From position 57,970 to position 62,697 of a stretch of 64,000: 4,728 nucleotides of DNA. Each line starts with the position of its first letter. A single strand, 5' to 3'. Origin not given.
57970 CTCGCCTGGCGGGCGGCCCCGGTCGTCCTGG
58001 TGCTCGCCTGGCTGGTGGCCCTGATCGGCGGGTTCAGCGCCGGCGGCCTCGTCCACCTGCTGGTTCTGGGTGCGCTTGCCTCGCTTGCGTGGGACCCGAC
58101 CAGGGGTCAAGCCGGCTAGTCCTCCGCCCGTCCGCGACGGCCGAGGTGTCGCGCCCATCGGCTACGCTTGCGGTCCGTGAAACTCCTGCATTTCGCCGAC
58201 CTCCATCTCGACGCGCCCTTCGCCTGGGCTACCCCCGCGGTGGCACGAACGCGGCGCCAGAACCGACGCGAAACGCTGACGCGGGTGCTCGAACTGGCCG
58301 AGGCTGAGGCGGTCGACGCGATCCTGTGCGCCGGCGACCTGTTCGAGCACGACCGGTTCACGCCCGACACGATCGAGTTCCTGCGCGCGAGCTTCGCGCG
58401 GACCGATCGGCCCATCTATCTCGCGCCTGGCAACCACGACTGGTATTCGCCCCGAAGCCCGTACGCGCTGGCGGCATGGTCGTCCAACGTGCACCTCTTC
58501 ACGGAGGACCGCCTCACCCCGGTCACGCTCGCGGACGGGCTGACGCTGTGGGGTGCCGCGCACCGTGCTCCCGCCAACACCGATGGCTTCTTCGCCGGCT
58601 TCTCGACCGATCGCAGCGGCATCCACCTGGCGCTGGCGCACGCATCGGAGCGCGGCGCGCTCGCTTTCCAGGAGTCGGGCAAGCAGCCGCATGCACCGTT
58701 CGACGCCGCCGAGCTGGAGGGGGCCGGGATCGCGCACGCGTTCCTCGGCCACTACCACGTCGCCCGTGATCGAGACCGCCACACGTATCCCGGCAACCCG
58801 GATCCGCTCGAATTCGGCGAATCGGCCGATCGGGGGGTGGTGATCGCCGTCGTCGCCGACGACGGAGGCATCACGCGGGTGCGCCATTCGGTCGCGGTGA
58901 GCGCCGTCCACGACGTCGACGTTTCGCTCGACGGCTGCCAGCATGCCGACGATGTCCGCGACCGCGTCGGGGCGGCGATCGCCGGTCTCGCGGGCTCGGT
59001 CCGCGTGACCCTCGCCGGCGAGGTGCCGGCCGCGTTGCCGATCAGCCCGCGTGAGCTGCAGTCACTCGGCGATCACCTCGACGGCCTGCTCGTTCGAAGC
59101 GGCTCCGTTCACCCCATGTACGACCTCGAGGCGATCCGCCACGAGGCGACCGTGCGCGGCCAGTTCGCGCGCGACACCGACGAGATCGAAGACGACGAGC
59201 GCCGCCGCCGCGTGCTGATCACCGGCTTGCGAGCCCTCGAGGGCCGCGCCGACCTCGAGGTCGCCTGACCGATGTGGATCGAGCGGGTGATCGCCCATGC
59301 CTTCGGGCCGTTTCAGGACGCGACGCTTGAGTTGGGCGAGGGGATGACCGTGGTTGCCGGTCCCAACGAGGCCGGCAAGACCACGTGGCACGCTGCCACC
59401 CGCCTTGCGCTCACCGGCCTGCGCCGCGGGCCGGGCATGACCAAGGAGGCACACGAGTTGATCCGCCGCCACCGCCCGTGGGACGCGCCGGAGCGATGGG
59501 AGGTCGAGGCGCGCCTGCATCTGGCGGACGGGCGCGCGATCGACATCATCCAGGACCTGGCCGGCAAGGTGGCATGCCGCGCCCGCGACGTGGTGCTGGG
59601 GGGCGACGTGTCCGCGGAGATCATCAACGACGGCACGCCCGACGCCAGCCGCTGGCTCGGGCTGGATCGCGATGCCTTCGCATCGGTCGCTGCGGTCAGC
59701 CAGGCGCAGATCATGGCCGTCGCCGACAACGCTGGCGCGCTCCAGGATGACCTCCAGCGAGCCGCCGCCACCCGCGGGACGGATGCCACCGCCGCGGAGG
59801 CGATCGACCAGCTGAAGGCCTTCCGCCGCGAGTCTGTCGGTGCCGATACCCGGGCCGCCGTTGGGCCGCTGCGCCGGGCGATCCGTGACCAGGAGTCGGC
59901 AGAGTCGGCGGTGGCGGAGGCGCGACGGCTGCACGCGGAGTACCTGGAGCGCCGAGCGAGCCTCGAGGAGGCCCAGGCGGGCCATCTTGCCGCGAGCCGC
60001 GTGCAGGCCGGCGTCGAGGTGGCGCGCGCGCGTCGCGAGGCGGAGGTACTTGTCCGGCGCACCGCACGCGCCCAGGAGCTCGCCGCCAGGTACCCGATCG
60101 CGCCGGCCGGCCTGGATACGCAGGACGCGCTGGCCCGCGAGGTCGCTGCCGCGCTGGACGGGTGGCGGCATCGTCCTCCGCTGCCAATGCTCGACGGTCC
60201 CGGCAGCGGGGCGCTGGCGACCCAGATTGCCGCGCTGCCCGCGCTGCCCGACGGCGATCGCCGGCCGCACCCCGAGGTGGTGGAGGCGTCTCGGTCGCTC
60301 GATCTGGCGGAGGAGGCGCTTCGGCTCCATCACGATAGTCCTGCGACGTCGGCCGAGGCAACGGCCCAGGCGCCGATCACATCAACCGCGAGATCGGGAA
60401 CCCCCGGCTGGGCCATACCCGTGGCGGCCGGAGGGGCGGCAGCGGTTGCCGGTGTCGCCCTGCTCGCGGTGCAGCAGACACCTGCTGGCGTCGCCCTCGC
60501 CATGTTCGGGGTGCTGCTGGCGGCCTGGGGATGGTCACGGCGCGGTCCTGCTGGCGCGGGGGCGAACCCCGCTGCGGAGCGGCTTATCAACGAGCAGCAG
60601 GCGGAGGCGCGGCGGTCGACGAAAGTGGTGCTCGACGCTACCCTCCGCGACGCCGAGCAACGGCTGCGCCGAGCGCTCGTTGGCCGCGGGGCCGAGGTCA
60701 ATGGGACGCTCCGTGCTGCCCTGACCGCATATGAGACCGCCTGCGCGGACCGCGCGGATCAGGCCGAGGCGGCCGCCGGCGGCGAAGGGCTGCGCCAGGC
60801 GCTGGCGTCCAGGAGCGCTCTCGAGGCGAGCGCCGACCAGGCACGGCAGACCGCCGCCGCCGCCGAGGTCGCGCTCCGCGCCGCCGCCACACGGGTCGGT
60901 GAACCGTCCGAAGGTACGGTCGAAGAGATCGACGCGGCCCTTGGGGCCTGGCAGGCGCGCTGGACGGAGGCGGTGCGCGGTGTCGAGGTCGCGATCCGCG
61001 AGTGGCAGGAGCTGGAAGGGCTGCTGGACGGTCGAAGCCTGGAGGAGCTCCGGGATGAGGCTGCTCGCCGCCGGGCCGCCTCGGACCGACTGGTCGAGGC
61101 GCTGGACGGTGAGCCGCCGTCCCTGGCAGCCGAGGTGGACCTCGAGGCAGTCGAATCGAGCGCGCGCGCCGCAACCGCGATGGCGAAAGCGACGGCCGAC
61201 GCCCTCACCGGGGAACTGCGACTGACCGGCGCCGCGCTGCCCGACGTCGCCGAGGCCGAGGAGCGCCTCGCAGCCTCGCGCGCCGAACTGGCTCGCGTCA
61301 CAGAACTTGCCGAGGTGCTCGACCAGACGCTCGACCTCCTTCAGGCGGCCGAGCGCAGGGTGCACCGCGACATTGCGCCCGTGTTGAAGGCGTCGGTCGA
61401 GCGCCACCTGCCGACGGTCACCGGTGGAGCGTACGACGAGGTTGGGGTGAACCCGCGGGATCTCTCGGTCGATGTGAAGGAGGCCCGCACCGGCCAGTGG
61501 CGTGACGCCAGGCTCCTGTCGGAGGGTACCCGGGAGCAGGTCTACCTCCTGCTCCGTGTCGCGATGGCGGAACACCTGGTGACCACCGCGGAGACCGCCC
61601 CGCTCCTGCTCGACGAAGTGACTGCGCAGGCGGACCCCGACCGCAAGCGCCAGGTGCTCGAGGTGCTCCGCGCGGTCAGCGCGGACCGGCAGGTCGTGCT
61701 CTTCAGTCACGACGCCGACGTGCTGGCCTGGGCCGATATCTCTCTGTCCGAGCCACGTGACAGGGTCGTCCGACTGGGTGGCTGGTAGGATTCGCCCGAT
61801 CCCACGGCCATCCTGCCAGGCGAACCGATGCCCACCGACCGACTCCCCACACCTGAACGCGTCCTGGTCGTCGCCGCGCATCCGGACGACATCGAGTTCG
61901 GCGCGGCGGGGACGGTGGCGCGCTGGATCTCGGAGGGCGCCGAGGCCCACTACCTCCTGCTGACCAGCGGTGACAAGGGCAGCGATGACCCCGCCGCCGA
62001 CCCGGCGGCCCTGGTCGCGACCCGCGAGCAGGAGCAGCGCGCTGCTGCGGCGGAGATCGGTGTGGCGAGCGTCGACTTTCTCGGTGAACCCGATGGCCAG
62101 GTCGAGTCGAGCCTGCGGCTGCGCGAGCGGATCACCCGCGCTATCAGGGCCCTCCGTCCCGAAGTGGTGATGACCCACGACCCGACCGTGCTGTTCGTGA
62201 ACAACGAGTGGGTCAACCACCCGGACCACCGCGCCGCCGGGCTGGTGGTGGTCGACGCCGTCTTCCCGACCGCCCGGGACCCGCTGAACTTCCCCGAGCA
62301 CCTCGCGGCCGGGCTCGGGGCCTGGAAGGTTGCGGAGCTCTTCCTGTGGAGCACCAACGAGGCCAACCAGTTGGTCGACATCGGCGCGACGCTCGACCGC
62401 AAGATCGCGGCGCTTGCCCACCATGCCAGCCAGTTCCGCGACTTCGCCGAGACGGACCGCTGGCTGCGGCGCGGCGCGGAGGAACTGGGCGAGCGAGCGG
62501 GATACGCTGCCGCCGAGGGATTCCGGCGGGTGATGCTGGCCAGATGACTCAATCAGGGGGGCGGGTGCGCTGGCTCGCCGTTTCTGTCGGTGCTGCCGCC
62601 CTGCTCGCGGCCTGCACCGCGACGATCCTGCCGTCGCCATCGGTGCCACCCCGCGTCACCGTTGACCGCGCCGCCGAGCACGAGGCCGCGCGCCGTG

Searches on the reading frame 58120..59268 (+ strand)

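Call 66: search_protein_families(library=pfam, proteins=[window:58120-59268:+], max_evalue=0.0001)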
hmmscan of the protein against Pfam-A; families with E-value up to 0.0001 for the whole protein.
window:58120-59268:+ (382 aa): 2 families
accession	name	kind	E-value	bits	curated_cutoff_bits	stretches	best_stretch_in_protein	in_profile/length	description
PF00149.33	Metallophos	-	2.4e-15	57.9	21.5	1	21-214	2-190/191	Calcineurin-like phosphoesterase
PF12850.12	Metallophos_2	-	9.1e-06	26.2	27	1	21-233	2-141/154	Calcineurin-like phosphoesterase superfamily domain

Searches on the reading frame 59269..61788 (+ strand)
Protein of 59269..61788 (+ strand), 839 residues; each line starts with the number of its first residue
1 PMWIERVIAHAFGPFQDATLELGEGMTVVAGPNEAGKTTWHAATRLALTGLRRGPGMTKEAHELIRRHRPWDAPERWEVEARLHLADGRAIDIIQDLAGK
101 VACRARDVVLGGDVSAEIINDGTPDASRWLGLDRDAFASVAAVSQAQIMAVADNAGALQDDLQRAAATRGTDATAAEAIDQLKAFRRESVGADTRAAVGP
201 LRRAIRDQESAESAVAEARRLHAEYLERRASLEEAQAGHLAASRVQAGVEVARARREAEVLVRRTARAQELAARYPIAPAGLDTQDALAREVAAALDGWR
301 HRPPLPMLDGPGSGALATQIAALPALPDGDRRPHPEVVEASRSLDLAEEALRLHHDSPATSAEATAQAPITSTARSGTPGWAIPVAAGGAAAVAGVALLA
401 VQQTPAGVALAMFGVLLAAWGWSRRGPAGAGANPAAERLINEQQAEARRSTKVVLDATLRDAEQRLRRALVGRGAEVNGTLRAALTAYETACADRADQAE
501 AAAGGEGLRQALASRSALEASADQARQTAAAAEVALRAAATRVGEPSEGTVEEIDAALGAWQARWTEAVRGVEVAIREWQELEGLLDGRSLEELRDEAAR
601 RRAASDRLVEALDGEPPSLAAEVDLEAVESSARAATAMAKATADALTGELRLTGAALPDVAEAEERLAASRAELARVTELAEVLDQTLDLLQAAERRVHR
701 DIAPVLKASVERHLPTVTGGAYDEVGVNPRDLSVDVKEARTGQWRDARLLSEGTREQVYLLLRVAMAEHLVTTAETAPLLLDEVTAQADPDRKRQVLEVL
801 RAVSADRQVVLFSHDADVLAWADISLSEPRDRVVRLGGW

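Call 66: search_protein_families(library=pfam, proteins=[window:59269-61788:+], max_evalue=0.0001)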
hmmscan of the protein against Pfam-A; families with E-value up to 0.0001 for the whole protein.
window:59269-61788:+ (839 aa): 4 families
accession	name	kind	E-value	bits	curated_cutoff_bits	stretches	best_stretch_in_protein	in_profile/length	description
PF13476.12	AAA_23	-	4.2e-08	34.5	27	1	10-53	5-48/201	AAA domain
PF02463.25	SMC_N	-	9.8e-08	32.1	40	0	462-823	135-206/220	RecF/RecN/SMC N terminal domain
PF13514.12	AAA_27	-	1.4e-07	31.7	22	1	2-48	1-50/206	AAA domain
PF13304.12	AAA_21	-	7.8e-05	23.3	27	0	688-816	183-300/304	AAA domain, putative AbiEii toxin, Type IV TA system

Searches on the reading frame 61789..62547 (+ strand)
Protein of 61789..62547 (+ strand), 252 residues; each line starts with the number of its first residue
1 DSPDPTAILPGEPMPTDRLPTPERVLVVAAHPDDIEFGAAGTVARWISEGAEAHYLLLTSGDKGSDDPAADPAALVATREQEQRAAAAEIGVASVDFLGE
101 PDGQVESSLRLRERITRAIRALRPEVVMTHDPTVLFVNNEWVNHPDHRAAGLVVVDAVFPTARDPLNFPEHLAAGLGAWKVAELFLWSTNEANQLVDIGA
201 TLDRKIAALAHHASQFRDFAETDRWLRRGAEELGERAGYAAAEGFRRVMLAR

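Call 66: search_protein_families(library=pfam, proteins=[window:61789-62547:+], max_evalue=0.0001)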
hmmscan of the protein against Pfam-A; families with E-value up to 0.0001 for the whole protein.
window:61789-62547:+ (252 aa): 1 family
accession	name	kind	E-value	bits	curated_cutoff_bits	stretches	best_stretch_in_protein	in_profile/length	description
PF02585.22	PIG-L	-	5e-30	105.1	28.2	1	26-157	1-128/129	GlcNAc-PI de-N-acetylase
